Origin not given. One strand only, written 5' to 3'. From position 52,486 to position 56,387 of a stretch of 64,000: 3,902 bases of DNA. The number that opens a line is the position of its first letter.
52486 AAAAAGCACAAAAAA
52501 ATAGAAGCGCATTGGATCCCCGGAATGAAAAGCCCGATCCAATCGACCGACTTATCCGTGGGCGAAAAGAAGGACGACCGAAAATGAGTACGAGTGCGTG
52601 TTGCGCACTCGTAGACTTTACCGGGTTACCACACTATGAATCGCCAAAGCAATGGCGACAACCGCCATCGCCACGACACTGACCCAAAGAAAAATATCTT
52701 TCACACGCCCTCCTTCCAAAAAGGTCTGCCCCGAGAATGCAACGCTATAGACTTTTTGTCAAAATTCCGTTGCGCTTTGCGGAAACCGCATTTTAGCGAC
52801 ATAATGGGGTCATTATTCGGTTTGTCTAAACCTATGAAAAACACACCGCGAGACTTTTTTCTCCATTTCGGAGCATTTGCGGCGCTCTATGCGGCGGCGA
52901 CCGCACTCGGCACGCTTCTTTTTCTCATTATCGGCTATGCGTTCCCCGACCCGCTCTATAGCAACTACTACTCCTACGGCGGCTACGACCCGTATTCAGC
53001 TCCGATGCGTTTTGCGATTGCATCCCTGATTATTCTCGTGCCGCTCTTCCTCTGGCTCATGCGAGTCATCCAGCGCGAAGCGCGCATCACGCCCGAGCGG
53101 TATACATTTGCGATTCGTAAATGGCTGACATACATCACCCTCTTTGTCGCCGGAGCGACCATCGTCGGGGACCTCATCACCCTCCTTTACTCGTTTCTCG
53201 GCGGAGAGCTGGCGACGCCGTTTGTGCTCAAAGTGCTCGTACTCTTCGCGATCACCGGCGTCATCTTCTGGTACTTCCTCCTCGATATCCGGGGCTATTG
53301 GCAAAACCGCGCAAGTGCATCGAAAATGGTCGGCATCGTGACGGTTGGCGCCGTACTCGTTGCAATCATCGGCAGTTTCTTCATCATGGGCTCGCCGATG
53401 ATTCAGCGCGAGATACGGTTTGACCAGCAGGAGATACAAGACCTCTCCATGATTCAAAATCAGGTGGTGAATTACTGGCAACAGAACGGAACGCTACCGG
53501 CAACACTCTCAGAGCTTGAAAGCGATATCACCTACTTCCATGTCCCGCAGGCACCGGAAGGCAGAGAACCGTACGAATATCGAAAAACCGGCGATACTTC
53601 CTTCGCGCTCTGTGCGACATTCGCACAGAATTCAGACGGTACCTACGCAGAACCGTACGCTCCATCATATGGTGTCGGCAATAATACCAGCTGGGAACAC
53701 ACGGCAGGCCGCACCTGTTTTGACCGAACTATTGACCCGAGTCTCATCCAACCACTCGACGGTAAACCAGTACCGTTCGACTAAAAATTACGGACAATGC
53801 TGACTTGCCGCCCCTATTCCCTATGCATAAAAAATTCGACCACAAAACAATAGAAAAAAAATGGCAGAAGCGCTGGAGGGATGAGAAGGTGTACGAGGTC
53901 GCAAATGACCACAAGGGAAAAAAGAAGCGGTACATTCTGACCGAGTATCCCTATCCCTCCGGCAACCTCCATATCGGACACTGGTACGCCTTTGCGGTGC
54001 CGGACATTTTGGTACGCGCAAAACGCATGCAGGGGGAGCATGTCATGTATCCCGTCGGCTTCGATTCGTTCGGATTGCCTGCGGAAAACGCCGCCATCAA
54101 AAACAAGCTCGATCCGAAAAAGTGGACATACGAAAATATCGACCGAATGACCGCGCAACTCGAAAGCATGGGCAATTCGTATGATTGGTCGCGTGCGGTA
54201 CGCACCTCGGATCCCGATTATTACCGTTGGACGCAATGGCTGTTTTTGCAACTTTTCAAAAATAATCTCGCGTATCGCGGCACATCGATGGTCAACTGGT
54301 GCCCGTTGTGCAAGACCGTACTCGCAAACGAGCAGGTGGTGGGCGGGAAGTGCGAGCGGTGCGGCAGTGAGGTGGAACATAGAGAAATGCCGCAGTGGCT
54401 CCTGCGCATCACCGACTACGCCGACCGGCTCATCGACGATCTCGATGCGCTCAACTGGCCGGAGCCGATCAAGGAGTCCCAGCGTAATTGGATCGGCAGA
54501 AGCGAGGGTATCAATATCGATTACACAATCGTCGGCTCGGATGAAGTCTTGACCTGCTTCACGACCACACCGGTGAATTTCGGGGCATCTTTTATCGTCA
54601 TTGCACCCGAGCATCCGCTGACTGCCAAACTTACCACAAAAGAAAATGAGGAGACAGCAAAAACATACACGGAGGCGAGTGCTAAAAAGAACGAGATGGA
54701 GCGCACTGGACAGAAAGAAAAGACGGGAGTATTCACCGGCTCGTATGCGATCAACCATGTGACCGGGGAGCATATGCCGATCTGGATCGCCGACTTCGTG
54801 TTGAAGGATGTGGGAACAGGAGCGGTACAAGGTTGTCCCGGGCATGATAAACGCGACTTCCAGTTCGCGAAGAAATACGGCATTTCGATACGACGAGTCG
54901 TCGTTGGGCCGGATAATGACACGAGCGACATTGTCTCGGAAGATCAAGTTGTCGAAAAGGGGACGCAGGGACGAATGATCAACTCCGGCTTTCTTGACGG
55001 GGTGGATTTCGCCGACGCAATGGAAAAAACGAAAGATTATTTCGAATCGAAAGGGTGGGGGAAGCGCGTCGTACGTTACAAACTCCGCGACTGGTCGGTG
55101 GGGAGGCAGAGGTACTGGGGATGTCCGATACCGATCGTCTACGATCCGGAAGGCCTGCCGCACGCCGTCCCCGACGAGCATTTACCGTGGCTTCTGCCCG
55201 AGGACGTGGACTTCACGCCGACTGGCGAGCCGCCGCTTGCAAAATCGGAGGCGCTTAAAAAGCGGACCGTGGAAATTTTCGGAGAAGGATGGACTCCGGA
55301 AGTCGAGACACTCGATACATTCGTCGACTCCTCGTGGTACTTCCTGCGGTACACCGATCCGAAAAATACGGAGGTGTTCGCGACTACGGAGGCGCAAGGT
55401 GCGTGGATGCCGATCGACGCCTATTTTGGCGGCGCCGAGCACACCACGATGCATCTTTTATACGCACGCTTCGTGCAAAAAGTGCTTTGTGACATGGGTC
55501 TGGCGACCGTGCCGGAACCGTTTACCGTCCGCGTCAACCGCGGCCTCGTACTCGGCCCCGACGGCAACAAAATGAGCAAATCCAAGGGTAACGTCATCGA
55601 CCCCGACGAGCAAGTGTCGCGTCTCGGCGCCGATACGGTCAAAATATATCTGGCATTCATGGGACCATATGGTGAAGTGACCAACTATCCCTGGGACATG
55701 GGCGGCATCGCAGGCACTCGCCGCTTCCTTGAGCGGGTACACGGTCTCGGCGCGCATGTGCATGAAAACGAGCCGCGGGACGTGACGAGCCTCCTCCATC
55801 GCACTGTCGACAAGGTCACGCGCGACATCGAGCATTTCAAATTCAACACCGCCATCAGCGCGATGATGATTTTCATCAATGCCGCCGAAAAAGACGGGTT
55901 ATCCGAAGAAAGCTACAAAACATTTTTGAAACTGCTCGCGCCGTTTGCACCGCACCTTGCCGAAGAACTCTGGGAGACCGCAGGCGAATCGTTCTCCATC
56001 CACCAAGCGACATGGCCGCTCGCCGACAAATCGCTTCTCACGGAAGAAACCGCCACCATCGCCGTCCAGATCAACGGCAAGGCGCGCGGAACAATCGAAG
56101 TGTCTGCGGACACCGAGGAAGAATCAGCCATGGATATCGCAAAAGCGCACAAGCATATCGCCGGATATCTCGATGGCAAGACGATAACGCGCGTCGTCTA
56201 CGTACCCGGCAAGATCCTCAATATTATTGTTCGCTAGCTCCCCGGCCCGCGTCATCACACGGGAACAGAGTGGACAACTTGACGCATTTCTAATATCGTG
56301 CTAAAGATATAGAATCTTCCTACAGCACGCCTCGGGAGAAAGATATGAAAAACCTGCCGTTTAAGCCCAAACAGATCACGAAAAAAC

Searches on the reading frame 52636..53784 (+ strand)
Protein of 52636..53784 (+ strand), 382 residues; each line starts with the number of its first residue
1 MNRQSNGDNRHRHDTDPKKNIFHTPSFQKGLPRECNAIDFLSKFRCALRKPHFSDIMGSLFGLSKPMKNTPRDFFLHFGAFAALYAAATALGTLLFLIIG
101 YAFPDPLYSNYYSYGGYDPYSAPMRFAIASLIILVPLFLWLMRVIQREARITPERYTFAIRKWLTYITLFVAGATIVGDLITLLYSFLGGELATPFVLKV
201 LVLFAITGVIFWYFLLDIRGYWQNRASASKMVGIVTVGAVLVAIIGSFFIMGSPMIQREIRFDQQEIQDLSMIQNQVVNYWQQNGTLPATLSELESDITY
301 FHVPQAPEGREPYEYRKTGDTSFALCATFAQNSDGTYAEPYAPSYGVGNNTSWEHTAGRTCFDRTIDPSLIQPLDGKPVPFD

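Call 78: search_protein_families(library=pfam, proteins=[window:52636-53784:+], max_evalue=0.00001)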
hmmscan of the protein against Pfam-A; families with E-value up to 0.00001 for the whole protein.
window:52636-53784:+ (382 aa): 1 family
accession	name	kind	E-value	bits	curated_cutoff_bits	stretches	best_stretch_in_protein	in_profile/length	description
PF18920.5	DUF5671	-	7e-26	91.1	28.4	1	73-213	1-131/132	Domain of unknown function (DUF5671)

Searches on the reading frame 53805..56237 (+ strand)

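Call 78: search_protein_families(library=pfam, proteins=[window:53805-56237:+], max_evalue=0.00001)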
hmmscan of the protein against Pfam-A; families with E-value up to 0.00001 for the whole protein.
window:53805-56237:+ (810 aa): 4 families
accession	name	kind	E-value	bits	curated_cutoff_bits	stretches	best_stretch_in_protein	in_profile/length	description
PF13603.12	tRNA-synt_1_2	-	3.4e-54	183.6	25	1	227-413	1-184/185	Leucyl-tRNA synthetase, editing domain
PF00133.28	tRNA-synt_1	-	9.4e-52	176.6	22.7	2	19-230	1-225/414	tRNA synthetases class I (I, L, M and V)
PF09334.17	tRNA-synt_1g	-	5.2e-31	108.2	20.1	1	43-190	2-146/391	tRNA synthetases class I (M)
PF08264.19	Anticodon_1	-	3.9e-23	82.4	25.1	1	659-773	3-145/148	Anticodon-binding domain of tRNA ligase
